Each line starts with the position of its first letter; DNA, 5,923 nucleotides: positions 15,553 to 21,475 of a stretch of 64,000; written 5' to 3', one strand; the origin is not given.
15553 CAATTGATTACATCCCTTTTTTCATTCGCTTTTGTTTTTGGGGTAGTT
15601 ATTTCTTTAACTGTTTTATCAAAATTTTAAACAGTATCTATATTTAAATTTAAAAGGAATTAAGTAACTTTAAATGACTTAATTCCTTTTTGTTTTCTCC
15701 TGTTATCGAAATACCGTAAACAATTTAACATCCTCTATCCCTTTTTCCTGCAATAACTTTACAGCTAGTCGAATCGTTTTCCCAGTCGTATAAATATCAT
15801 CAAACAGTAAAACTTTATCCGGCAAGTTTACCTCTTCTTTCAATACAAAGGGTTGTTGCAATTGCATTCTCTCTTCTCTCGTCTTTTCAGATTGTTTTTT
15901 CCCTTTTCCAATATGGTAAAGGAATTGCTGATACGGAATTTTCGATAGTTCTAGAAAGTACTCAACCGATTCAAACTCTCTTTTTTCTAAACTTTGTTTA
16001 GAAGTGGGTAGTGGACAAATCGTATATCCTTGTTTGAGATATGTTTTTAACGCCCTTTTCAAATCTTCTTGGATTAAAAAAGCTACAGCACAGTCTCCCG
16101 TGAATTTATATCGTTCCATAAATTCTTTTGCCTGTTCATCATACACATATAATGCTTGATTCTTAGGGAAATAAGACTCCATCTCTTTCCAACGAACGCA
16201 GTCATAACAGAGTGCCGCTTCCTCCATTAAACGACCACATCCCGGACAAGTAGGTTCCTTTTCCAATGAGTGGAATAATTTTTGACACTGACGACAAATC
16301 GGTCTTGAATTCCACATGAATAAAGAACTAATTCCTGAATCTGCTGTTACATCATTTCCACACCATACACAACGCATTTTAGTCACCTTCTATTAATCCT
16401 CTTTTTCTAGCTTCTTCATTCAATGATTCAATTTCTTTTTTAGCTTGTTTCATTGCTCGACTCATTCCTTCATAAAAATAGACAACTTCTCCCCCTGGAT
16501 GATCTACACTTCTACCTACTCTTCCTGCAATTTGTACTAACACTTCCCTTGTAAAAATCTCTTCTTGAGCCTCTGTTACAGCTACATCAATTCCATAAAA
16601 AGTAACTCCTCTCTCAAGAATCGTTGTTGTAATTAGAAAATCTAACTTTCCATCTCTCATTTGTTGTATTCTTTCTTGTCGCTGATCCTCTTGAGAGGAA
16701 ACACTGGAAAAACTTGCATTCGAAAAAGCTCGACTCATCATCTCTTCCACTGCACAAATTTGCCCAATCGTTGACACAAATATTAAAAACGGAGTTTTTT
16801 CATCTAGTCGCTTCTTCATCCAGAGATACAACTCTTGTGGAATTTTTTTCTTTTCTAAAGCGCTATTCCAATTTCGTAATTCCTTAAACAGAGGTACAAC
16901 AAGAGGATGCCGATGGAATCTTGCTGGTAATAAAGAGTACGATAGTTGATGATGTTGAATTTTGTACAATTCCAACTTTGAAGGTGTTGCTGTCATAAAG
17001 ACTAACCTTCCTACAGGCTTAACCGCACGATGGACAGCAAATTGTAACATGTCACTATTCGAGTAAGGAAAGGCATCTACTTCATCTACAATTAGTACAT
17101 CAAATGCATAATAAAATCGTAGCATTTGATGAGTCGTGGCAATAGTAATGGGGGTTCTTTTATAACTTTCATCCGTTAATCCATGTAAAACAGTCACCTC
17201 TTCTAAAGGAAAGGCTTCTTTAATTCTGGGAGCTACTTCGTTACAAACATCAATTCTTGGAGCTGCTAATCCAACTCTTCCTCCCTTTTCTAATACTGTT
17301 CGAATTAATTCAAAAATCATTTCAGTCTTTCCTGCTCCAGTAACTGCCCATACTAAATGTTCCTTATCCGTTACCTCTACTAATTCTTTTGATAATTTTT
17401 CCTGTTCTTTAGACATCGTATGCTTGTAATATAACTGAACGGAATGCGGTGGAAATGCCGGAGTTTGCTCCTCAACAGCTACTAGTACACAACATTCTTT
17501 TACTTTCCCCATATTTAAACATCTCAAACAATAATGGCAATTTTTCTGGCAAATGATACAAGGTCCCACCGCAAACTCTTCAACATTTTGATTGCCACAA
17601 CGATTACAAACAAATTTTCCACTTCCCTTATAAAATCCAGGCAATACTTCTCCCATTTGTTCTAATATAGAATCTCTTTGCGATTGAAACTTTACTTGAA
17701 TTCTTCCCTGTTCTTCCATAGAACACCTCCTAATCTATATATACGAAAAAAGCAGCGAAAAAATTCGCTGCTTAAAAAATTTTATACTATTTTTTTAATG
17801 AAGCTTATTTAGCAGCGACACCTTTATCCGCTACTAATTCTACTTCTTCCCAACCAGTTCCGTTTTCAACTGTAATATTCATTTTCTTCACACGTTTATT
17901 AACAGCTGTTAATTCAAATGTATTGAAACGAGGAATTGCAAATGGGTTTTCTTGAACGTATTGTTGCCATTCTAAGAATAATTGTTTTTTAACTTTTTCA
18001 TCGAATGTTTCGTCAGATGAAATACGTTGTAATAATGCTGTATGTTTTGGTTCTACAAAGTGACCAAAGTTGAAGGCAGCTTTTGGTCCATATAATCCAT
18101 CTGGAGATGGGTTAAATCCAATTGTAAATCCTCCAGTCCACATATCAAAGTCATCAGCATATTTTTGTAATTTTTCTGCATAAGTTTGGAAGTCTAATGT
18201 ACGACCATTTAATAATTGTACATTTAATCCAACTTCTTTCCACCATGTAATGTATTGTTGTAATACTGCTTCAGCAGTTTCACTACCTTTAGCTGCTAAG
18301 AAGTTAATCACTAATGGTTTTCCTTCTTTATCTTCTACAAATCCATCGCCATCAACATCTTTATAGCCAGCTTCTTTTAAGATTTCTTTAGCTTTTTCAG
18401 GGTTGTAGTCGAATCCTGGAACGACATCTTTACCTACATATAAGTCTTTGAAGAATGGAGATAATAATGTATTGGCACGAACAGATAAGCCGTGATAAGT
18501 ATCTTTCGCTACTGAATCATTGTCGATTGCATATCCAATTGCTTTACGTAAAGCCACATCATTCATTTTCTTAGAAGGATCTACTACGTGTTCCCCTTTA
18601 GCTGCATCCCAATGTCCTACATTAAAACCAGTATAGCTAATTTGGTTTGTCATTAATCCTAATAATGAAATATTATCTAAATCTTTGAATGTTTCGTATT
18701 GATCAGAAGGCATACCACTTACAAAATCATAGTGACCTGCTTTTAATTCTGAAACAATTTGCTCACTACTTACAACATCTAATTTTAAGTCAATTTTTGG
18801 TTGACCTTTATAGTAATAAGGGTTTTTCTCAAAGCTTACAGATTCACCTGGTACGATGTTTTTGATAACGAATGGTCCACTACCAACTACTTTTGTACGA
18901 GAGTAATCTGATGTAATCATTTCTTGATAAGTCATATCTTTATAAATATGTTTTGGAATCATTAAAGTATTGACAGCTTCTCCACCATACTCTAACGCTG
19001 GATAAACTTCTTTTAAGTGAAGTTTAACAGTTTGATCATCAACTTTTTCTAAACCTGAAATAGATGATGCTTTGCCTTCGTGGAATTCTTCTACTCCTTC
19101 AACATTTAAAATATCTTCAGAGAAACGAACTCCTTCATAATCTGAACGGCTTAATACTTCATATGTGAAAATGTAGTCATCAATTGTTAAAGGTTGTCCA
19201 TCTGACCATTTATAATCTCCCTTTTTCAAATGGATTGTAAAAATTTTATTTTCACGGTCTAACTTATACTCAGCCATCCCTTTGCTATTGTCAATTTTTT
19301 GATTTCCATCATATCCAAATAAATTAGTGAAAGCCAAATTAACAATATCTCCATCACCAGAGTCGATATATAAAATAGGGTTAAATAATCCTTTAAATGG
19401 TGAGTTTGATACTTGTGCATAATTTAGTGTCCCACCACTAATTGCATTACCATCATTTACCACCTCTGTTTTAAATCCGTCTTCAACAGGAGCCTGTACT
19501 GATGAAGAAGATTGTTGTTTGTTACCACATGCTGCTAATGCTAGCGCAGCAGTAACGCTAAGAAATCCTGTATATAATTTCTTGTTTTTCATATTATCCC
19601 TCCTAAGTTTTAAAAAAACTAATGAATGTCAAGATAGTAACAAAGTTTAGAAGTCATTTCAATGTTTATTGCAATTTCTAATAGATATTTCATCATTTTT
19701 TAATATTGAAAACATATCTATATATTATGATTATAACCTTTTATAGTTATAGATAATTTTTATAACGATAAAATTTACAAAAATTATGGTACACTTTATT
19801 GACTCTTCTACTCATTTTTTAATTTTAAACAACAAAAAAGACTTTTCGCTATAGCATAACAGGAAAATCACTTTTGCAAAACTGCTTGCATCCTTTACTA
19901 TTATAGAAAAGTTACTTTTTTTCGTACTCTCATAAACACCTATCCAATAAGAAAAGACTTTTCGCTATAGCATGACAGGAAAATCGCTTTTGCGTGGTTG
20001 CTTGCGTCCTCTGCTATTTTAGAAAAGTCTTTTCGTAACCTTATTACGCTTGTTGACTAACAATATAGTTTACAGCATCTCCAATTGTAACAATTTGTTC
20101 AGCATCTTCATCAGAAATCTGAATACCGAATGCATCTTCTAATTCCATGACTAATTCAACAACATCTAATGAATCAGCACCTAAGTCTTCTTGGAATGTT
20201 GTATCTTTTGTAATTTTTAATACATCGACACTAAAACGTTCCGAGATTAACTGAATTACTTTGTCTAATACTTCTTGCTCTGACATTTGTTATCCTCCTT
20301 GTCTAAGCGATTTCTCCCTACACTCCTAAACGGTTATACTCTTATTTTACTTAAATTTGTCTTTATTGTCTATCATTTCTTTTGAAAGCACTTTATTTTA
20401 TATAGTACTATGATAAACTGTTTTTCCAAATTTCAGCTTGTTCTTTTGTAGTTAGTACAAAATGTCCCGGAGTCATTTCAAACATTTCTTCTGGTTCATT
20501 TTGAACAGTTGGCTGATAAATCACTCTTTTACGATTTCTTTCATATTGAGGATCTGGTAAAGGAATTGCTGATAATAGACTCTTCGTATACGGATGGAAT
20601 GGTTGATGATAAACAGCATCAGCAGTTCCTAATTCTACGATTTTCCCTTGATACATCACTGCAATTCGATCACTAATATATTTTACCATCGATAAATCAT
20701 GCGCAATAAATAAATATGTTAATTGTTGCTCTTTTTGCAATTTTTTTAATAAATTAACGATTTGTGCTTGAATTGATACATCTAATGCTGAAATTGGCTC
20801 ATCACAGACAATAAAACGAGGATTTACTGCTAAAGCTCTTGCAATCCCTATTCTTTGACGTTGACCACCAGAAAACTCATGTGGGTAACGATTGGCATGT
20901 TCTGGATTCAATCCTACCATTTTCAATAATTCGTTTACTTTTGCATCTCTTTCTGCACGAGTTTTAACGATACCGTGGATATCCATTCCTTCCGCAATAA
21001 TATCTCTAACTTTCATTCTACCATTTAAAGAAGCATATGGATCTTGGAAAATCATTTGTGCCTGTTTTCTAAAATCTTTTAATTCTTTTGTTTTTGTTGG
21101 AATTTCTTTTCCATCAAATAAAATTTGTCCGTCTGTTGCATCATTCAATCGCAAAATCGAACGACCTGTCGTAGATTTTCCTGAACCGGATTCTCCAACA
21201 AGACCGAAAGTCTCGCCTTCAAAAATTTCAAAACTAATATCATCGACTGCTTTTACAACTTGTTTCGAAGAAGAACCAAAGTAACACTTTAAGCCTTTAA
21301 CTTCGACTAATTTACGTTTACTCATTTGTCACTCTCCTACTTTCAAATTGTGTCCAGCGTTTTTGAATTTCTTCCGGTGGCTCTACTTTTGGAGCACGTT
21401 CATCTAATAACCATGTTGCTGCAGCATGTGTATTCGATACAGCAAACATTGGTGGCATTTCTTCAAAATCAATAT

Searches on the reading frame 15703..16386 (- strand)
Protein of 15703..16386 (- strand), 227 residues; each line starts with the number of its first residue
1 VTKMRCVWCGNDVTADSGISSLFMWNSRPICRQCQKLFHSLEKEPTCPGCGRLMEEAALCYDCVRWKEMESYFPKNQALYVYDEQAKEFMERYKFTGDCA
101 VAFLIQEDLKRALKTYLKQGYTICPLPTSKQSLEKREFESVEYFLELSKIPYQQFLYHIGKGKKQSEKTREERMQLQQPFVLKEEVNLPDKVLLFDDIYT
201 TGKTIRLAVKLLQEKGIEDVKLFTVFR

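Call 6: search_protein_families(library=pfam, proteins=[window:15703-16386:-], max_evalue=0.01)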
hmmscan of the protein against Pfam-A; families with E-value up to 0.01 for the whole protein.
window:15703-16386:- (227 aa): 2 families
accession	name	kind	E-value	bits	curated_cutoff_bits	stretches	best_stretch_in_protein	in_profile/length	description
PF00156.33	Pribosyltran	-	3.6e-06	26.8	26.3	1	155-226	57-124/158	Phosphoribosyl transferase domain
PF18912.6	DZR_2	-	2.1e-05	24.7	27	1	5-63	9-55/56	Double zinc ribbon domain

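Call 7: search_protein_families(library=ncbifam, proteins=[window:15703-16386:-], max_evalue=0.01)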
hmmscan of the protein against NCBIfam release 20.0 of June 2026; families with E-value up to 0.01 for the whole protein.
window:15703-16386:- (227 aa): 7 families
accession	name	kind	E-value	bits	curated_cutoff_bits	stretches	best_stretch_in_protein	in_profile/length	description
TIGR00201.1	comF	subfamily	1.1e-21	77.6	233.55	1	47-227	1-190/190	ComF family protein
NF008616.0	PRK11595.1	equivalog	3.9e-10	39.6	304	1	26-227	18-225/227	DNA utilization protein GntX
NF002095.0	PRK00934.1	equivalog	8.8e-05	21.8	296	1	184-225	199-241/287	ribose-phosphate diphosphokinase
TIGR01251.1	ribP_PPkin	subfamily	0.00016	20.7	113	1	181-222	201-243/309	ribose-phosphate diphosphokinase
TIGR00336.1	pyrE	equivalog_domain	0.00026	20.8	106.8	1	189-225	108-144/173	orotate phosphoribosyltransferase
NF002632.0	PRK02304.1-1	equivalog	0.002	17.9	243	1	183-217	113-147/183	adenine phosphoribosyltransferase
NF002636.0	PRK02304.1-5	equivalog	0.003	17.1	125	1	183-225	111-153/176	adenine phosphoribosyltransferase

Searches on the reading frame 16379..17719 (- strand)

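Call 6: search_protein_families(library=pfam, proteins=[window:16379-17719:-], max_evalue=0.01)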
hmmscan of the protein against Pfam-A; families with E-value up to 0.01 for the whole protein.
window:16379-17719:- (446 aa): 6 families
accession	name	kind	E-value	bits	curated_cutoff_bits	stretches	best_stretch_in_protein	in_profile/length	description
PF00271.37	Helicase_C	-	1.9e-12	47.9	23.5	1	304-404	11-109/110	Helicase conserved C-terminal domain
PF04851.21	ResIII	-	1.1e-11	45.4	22.5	1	101-247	3-163/164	Type III restriction enzyme, res subunit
PF00270.35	DEAD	-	6.6e-10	39.4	26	1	106-247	4-161/167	DEAD/DEAH box helicase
PF13604.12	AAA_30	-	3.5e-06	27.3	27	1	102-217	2-100/191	AAA domain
PF22590.2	Cas3-like_C_2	-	0.0011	19.7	27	0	314-404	8-104/106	CRISPR-associated nuclease/helicase Cas3, C-terminal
PF13245.12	AAA_19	-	0.0021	18.7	25.1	1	116-217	9-102/134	AAA domain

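Call 7: search_protein_families(library=ncbifam, proteins=[window:16379-17719:-], max_evalue=0.01)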
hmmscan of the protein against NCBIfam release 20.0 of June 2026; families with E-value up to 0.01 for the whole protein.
window:16379-17719:- (446 aa): 28 families (the best 25 are shown)
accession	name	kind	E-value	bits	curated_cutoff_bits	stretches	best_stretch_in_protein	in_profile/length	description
TIGR00595.1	priA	equivalog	1e-13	50.7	230.35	2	123-320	2-213/509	replication restart helicase PriA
NF004072.0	PRK05580.2-4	equivalog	3.9e-13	48.6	1030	1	100-316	120-348/648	primosomal protein N'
NF004066.1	PRK05580.1-3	equivalog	2.3e-12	46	813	1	83-319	234-487/788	primosomal protein N'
NF004070.0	PRK05580.2-2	equivalog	7.3e-12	44.2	921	1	84-274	180-387/729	primosomal protein N'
NF004067.0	PRK05580.1-4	equivalog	2.2e-11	42.9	763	1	92-266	195-384/737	primosomal protein N'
NF003673.1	PRK05298.1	equivalog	2e-09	36.4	743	1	236-431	383-566/653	excinuclease ABC subunit UvrB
NF004069.0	PRK05580.2-1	equivalog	3.2e-09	35.8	767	1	98-261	108-283/612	primosomal protein N'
NF004065.0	PRK05580.1-1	equivalog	4.7e-09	35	858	1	80-263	176-375/731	primosomal protein N'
TIGR01587.1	cas3_core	equivalog_domain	1.1e-08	34.7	102.45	1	205-422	124-339/358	CRISPR-associated helicase Cas3'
TIGR00631.1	uvrb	equivalog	2.1e-07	29.6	750.1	1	235-431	382-566/658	excinuclease ABC subunit UvrB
TIGR00580.2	mfd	equivalog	7.8e-07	27.9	800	1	317-435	651-768/907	transcription-repair coupling factor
NF004068.0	PRK05580.1-5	equivalog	1.7e-06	26.4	1249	1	99-182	256-342/795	primosomal protein N'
NF004071.0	PRK05580.2-3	equivalog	2.3e-06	25.9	1105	1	85-171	185-275/735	primosomal protein N'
TIGR00643.1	recG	equivalog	1e-05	24.5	659.4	1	196-406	345-555/629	ATP-dependent DNA helicase RecG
TIGR02621.3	cas3_GSU0051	exception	1.4e-05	24.1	400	1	234-418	200-387/854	type I-G CRISPR-associated helicase/endonuclease Cas3g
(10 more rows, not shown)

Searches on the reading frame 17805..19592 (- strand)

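Call 64: search_protein_families(library=pfam, proteins=[window:17805-19592:-], max_evalue=0.00001)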
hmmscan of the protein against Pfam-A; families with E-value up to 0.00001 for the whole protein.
window:17805-19592:- (595 aa): 1 family
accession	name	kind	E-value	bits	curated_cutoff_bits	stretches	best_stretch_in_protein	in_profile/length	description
PF00496.27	SBP_bac_5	-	6.6e-70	236.5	32.4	1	107-501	7-358/368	Bacterial extracellular solute-binding proteins, family 5 Middle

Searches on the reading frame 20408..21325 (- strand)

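Call 65: search_protein_families(library=pfam, proteins=[window:20408-21325:-], max_evalue=0.00001)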
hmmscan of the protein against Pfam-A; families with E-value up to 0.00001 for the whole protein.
window:20408-21325:- (305 aa): 3 families
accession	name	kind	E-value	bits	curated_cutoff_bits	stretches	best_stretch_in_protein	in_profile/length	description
PF00005.33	ABC_tran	-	6.3e-33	114.7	25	1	28-178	2-136/137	ABC transporter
PF08352.17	oligo_HPY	-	4.6e-08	33.8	27.1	1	230-267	1-38/65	Oligopeptide/dipeptide transporter, C-terminal region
PF02463.25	SMC_N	-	2e-07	31.1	40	1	36-225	23-213/220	RecF/RecN/SMC N terminal domain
